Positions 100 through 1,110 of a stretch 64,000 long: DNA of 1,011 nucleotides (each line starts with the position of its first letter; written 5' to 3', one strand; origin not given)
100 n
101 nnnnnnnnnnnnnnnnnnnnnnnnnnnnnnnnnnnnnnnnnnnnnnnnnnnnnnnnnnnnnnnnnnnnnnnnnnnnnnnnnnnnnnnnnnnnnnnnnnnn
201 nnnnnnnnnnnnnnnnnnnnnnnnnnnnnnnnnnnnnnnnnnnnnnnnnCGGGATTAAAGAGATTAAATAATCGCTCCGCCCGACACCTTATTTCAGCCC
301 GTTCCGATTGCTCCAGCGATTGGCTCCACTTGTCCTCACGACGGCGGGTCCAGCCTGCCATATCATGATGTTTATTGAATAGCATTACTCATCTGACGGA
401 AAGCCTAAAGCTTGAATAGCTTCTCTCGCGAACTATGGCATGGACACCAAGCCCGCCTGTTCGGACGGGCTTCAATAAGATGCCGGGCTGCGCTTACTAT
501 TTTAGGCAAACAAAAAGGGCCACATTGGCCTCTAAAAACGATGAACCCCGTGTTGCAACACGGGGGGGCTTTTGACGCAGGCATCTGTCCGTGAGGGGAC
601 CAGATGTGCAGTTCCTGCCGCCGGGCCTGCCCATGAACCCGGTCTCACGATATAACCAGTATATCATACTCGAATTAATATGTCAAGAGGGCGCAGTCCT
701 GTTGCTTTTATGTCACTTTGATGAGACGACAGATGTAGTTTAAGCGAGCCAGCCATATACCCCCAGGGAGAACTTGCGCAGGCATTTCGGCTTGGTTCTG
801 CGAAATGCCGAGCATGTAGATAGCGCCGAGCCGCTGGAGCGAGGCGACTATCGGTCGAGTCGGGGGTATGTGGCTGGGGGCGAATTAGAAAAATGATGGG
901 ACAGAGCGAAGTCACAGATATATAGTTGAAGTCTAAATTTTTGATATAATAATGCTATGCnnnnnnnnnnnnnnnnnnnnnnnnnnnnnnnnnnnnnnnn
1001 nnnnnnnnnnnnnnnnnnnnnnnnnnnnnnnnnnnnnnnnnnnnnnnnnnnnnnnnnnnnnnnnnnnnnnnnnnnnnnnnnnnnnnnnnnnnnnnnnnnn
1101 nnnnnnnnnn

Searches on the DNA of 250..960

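Call 96: search_rna_families(source=window, start=250, end=960, threshold=evalue, max_evalue=1)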
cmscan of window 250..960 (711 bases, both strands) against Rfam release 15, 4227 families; matches with E-value up to 1: 0.
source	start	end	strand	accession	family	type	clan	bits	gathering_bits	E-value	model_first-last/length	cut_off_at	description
